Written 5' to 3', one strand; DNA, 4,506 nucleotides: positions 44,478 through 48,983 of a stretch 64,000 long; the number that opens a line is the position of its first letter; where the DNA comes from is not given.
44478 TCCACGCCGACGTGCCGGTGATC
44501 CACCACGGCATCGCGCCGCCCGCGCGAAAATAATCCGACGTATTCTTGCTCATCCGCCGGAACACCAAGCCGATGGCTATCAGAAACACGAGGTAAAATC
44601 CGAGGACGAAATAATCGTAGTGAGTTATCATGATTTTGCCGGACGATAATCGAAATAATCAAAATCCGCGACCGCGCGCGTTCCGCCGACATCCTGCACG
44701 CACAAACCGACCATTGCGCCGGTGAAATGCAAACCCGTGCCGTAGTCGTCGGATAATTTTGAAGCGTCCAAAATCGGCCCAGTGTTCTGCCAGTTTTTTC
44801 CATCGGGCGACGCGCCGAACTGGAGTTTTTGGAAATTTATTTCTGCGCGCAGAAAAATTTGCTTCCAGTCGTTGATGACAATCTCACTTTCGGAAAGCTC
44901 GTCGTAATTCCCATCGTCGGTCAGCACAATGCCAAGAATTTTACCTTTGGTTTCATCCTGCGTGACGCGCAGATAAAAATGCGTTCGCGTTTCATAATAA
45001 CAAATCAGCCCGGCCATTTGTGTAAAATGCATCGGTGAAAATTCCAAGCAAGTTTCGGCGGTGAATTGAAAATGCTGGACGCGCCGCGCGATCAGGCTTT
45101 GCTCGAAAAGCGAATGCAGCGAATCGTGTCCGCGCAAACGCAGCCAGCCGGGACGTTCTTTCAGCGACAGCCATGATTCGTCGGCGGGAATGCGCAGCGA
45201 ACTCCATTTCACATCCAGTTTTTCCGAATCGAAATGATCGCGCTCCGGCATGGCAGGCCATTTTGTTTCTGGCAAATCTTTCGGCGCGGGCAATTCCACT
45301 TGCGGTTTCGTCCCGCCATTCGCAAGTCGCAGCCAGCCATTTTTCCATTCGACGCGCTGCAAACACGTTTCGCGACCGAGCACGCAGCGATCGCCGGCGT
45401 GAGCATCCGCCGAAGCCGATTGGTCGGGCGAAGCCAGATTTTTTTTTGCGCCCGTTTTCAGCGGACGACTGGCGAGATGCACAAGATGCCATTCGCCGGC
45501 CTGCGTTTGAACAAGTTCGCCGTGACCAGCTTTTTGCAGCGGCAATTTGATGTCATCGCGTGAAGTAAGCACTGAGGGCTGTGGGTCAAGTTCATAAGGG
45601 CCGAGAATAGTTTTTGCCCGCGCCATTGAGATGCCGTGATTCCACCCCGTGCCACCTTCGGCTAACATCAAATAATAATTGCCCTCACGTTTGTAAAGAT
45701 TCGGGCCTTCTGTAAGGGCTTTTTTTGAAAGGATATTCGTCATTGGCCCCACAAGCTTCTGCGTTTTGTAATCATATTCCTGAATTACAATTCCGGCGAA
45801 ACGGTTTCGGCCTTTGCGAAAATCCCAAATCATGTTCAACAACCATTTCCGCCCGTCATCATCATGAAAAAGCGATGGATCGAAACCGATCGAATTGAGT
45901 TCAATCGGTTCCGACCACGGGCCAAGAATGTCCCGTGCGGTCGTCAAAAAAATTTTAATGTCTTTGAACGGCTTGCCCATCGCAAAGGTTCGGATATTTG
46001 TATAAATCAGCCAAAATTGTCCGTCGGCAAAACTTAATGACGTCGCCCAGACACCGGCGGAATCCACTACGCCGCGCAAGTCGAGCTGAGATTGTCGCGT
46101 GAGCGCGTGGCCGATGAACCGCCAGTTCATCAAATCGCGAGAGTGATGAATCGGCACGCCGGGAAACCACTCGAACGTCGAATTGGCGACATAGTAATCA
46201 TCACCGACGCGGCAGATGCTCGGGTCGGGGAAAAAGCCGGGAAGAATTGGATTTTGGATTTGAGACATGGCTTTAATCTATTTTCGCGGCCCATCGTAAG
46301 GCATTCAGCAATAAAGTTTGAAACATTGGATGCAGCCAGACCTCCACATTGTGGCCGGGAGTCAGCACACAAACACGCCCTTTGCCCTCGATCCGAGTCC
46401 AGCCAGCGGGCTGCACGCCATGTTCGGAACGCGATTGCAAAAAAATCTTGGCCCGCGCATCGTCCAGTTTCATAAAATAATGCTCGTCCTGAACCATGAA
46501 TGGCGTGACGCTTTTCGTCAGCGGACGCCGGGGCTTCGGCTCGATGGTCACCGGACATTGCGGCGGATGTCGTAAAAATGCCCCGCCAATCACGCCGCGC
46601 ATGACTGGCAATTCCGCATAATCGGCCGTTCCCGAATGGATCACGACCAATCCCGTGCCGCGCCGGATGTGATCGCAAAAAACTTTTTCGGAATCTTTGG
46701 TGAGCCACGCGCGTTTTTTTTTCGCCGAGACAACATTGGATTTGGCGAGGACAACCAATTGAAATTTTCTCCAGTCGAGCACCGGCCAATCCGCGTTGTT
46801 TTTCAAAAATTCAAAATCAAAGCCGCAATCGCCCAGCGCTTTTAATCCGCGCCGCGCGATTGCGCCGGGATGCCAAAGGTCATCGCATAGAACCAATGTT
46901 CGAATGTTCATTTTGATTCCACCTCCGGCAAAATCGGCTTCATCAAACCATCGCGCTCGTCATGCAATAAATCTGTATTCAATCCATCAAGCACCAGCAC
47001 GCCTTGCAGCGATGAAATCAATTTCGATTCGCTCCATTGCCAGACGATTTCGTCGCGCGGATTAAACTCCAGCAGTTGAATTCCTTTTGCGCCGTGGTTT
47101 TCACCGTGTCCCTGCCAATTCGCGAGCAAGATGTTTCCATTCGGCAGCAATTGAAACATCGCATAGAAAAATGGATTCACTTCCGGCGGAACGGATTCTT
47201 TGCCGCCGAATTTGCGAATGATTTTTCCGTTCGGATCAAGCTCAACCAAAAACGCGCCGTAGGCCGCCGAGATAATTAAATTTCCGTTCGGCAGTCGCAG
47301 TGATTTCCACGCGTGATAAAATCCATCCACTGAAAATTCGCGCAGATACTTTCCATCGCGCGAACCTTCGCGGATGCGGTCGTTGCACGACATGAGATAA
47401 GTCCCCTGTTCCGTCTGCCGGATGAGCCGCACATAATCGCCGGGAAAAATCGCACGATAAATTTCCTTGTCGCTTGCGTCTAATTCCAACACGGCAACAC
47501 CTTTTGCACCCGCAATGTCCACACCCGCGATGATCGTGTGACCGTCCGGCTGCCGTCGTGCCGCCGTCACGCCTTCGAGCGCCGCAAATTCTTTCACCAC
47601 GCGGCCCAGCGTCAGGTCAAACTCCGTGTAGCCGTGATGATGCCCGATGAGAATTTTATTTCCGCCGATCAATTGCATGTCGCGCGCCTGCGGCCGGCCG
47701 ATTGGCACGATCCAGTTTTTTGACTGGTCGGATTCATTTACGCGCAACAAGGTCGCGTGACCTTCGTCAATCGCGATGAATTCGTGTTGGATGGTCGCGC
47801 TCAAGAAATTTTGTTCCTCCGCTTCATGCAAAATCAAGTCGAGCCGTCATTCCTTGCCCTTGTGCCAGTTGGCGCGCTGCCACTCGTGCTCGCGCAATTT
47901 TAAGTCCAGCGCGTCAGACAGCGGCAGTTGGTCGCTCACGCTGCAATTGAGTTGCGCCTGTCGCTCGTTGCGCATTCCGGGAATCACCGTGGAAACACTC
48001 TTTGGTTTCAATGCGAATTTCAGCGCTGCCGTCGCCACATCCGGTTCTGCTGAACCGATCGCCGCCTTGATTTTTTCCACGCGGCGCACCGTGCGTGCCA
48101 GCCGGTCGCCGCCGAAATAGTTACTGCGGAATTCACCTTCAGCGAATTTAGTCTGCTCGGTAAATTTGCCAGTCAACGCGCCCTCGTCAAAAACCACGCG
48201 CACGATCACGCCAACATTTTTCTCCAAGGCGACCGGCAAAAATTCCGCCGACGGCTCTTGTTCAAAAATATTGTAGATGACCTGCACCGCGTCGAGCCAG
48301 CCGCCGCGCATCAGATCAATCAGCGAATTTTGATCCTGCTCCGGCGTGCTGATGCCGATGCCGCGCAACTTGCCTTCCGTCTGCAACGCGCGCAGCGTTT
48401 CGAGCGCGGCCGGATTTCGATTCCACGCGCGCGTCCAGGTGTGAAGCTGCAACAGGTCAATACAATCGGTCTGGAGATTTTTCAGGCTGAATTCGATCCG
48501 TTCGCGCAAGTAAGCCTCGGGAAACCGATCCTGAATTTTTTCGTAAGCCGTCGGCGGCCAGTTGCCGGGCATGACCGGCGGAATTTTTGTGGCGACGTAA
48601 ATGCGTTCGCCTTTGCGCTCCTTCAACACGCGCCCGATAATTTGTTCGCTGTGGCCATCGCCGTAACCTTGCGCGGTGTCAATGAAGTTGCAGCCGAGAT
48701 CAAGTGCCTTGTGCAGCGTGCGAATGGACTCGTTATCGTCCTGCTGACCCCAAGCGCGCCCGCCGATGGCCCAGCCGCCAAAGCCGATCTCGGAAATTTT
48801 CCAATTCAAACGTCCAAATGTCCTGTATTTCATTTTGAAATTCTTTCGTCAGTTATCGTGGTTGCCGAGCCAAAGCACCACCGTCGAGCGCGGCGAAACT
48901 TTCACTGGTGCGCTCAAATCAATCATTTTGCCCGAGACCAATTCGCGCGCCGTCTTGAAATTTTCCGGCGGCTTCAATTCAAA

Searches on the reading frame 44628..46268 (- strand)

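Call 37: search_protein_families(library=pfam, proteins=[window:44628-46268:-], max_evalue=0.001)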
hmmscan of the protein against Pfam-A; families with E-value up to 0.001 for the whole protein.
window:44628-46268:- (546 aa): 2 families
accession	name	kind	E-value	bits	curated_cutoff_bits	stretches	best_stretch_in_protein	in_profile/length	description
PF04616.20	Glyco_hydro_43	-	5.7e-91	305.3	32.2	1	4-312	1-287/288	Glycosyl hydrolases family 43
PF17851.8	GH43_C2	-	8.5e-68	228.5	22.7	1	343-542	1-203/203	Beta xylosidase C-terminal Concanavalin A-like domain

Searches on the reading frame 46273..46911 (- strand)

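Call 37: search_protein_families(library=pfam, proteins=[window:46273-46911:-], max_evalue=0.001)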
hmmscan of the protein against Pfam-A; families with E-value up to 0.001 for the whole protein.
window:46273-46911:- (212 aa): 1 family
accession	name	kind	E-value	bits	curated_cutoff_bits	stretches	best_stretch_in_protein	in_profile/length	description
PF06283.17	ThuA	-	5.2e-27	95.9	33.4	1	46-208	39-209/209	Trehalose utilisation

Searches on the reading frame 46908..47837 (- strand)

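Call 37: search_protein_families(library=pfam, proteins=[window:46908-47837:-], max_evalue=0.001)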
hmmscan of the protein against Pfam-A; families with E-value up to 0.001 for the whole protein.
window:46908-47837:- (309 aa): 2 families
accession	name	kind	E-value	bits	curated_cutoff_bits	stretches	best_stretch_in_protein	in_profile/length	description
PF22701.2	Mala_s_1-like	-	0.00011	22.5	27.5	1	119-241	79-195/195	Mal s 1 allergenic protein-like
PF05935.17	Arylsulfotrans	-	0.00013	21.6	24.2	0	138-208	54-139/374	Arylsulfotransferase (ASST)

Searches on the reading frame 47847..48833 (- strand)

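Call 37: search_protein_families(library=pfam, proteins=[window:47847-48833:-], max_evalue=0.001)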
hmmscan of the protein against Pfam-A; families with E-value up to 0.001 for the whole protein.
window:47847-48833:- (328 aa): 1 family
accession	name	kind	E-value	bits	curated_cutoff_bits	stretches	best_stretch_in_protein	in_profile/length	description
PF00248.27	Aldo_ket_red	-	1e-53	182.8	24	1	15-307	1-280/291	Aldo/keto reductase family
